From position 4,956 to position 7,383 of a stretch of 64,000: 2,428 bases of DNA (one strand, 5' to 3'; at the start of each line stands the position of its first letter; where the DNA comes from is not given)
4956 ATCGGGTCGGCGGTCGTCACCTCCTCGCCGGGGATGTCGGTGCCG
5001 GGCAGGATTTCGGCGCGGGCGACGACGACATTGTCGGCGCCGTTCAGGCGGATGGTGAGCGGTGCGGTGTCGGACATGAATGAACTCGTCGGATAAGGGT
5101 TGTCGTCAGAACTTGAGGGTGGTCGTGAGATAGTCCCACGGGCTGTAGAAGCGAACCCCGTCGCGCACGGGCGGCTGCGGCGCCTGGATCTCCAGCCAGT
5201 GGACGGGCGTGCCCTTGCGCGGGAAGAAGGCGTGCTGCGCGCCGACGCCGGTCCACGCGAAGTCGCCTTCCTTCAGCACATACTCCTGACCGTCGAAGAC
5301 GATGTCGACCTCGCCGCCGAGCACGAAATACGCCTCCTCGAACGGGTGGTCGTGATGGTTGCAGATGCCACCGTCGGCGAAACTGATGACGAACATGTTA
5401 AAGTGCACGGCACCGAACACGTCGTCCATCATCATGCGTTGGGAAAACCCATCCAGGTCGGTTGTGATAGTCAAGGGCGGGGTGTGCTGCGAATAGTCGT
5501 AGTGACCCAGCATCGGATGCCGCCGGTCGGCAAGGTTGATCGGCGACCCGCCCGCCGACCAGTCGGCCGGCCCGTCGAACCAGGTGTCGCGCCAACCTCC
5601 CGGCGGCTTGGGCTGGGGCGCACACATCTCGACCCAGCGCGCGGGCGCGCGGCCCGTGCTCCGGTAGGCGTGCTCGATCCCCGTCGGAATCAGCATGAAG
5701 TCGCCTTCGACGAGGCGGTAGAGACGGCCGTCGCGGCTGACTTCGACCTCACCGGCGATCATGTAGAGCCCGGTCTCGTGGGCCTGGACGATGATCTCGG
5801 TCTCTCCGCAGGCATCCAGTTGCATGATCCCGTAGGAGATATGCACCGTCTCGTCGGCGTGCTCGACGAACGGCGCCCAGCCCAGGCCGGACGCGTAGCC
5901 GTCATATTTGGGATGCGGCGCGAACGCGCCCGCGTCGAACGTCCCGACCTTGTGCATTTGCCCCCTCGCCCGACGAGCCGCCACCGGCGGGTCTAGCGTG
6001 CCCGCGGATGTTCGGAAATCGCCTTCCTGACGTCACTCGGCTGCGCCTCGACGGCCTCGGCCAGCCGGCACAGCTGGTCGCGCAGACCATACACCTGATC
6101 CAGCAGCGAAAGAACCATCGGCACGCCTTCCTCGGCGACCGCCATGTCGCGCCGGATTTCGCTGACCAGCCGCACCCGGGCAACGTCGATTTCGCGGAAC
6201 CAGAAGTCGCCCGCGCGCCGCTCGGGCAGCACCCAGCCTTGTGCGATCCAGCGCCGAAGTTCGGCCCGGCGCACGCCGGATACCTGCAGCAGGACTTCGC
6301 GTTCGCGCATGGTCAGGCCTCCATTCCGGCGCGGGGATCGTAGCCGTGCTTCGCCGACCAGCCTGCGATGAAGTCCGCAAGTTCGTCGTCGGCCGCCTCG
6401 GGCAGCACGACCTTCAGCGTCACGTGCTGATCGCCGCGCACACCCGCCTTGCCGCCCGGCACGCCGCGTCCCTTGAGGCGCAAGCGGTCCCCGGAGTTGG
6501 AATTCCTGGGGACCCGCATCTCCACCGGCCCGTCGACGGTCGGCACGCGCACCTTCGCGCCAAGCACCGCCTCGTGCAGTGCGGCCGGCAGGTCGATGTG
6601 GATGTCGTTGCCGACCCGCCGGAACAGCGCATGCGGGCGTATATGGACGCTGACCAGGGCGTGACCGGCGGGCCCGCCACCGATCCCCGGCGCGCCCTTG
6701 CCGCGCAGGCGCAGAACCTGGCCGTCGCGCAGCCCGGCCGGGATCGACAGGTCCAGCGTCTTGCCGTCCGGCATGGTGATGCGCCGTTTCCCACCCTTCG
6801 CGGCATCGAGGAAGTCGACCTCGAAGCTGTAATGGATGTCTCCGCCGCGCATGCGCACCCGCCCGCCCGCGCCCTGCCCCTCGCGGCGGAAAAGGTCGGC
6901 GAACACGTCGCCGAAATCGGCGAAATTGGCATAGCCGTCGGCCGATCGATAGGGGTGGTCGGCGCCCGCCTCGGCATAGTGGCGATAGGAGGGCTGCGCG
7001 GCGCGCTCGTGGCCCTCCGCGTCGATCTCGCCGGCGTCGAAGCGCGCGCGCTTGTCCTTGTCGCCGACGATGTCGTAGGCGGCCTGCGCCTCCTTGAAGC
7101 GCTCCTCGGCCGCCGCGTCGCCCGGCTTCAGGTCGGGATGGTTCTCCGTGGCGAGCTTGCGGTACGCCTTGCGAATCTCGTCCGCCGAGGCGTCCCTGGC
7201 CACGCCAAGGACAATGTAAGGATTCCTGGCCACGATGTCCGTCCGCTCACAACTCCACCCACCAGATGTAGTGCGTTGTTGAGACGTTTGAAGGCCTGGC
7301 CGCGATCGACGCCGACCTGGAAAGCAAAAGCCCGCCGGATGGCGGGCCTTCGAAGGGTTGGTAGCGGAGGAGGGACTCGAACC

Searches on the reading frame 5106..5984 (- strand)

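Call 8: search_protein_families(library=pfam, proteins=[window:5106-5984:-], max_evalue=0.01)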
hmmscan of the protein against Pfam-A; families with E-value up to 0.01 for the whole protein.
window:5106-5984:- (292 aa): 9 families
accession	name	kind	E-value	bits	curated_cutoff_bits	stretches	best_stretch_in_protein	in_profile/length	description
PF07883.17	Cupin_2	-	1.7e-24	85.8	27.2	2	200-266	3-69/70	Cupin domain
PF02311.25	AraC_binding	-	2.5e-12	47.1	21.1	2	74-122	28-78/135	AraC-like ligand binding domain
PF05899.18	Cupin_3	-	2.7e-10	40.2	23.5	2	50-104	8-61/74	EutQ-like cupin domain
PF01050.24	MannoseP_isomer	-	2e-05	25.2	23.6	0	211-268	46-102/116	Mannose-6-phosphate isomerase C-terminal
PF12973.13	Cupin_7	-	2.6e-05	24.4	27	1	199-253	37-87/105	ChrR Cupin-like domain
PF06249.18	EutQ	-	3.6e-05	24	21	0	43-112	71-138/152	Ethanolamine utilisation protein EutQ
PF21621.3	MPI_cupin_dom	-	0.00028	21.2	27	0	71-104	31-64/79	Mannose-6-phosphate isomerase, cupin domain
PF12852.13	Cupin_6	-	0.0006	20.1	26.7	0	73-129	38-96/183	Cupin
PF06339.18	Ectoine_synth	-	0.0057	17.4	27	0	45-108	31-96/127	Ectoine synthase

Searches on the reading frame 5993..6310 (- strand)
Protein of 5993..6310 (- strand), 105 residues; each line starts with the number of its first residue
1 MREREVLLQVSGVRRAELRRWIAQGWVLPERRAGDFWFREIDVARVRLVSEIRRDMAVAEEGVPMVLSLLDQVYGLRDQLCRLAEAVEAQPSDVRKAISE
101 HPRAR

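Call 8: search_protein_families(library=pfam, proteins=[window:5993-6310:-], max_evalue=0.01)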
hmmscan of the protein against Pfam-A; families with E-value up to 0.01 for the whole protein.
window:5993-6310:- (105 aa): 1 family
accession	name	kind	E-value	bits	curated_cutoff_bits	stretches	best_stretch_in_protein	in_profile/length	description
PF13591.12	MerR_2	-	1.4e-07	31.6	29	1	7-83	6-82/84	MerR HTH family regulatory protein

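Call 9: search_protein_families(library=ncbifam, proteins=[window:5993-6310:-], max_evalue=0.01)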
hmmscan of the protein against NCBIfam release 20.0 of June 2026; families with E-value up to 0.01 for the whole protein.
window:5993-6310:- (105 aa): 3 families
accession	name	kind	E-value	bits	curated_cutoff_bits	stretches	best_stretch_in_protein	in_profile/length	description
NF047375.1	HeatShock_HspR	equivalog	1.4e-06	28.2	105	1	9-88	11-91/92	heat shock protein transcriptional repressor HspR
NF007617.0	PRK10265.1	equivalog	0.00057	19.8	138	1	9-80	15-87/101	chaperone modulator CbpM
NF047377.1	heat_HspR_dupli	exception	0.0088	15.5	300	1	17-97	21-102/214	heat shock protein transcriptional repressor HspR, fused homodimer type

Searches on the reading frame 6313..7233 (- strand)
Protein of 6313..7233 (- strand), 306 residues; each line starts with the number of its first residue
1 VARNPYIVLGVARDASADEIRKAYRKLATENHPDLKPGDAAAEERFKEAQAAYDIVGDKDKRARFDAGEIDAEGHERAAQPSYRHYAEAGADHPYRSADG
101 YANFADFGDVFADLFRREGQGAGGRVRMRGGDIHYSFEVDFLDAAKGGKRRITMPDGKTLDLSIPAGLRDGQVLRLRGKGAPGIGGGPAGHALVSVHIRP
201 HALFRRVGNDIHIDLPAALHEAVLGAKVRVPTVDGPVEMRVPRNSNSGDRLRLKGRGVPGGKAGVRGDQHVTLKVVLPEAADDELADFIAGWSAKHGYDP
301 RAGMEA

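Call 8: search_protein_families(library=pfam, proteins=[window:6313-7233:-], max_evalue=0.01)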
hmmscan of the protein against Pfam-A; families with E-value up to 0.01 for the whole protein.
window:6313-7233:- (306 aa): 2 families
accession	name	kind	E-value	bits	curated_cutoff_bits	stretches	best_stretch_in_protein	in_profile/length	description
PF01556.23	DnaJ_C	-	7e-40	137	26.6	1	133-278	1-152/152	DnaJ C terminal domain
PF00226.36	DnaJ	-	3.5e-21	75.5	27.8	1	4-66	1-63/63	DnaJ domain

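Call 9: search_protein_families(library=ncbifam, proteins=[window:6313-7233:-], max_evalue=0.01)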
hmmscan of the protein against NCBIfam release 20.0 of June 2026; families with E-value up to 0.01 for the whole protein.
window:6313-7233:- (306 aa): 13 families
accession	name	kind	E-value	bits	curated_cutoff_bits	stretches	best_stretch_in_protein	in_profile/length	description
TIGR02349.1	DnaJ_bact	equivalog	3.5e-64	217.4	377.2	2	6-155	3-141/354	molecular chaperone DnaJ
NF008035.0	PRK10767.1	subfamily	6.2e-61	206.5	338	2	157-284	209-336/374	molecular chaperone DnaJ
NF010872.0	PRK14279.1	equivalog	1.3e-59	202.3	556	2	157-304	241-390/394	molecular chaperone DnaJ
NF010894.0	PRK14301.1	equivalog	5.5e-57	193.4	548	2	157-284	212-339/373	chaperone protein DnaJ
NF010892.0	PRK14299.1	equivalog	2.7e-50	171.3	392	1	4-283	5-274/291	chaperone protein DnaJ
NF007618.0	PRK10266.1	equivalog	1.1e-49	169.5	403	1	5-303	6-302/306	curved DNA-binding protein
NF010871.0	PRK14278.1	equivalog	4.3e-48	164.1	502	2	159-288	213-343/378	molecular chaperone DnaJ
NF010874.0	PRK14281.1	equivalog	1.3e-46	159.5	619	2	159-283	236-360/397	chaperone protein DnaJ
NF010885.0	PRK14292.1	equivalog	1.4e-35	123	585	2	158-294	213-347/371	chaperone protein DnaJ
NF037946.1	terminal_TopJ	equivalog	3.3e-22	78.8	300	2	6-66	8-67/810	terminal organelle assembly protein TopJ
TIGR03835.1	termin_org_DnaJ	equivalog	2.2e-12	46.2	512.25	1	3-67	2-65/871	terminal organelle assembly protein TopJ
NF050028.1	CldAdptActJ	equivalog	3e-08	34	150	1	4-65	3-69/93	cold adaptation protein ActJcold adaptation protein ActJ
NF006948.0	PRK09430.1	equivalog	5.1e-07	29.6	162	1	5-57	202-261/267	co-chaperone DjlA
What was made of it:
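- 5993..7233 (-): cbpA-like (DnaJ + DnaJ_C) and cbpM-like (MerR_2) genes, the conserved right neighbours on the tRNA 3' side. Pfam and NCBIfam hits (calls 8, 9).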

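Call 21: find_related_loci(query=window:6313-7233:-, collection=metagenome_contigs, flank=10000)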
Query window:6313-7233:- (306 aa) in metagenome_contigs; peptide patterns used: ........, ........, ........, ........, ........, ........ (x = any residue, [..] = any of these).
359 stretches matched a pattern; 219 encode a relative of the query (tblastn E <= 1e-3); the best 80 are kept; 80 distinct loci.
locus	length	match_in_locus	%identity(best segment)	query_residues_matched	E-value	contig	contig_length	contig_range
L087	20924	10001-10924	69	1-305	2e-140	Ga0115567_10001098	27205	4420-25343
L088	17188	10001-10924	69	1-305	2e-140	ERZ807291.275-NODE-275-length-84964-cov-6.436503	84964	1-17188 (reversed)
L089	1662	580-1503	69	1-305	2e-151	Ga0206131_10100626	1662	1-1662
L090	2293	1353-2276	72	1-305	3e-145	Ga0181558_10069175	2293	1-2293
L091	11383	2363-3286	69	1-305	6e-136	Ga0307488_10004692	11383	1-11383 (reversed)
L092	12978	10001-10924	68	1-305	2e-133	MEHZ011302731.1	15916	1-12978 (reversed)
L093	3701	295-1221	68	1-306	4e-135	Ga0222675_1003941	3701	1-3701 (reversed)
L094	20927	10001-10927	68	1-306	1e-131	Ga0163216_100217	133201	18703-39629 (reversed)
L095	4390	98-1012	60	1-306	2e-113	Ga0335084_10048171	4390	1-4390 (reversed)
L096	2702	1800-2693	59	6-305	1e-113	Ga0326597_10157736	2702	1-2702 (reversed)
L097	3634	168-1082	59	1-303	3e-110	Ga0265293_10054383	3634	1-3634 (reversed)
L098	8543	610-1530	56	6-305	6e-106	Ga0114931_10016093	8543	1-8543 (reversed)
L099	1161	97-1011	56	1-305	5e-115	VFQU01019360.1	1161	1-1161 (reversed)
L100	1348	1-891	56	11-305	4e-112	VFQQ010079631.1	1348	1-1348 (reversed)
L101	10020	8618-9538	56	1-305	2e-103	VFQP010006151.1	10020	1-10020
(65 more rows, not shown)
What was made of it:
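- Tried and rejected: Metagenome scan with CbpA (call 21).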
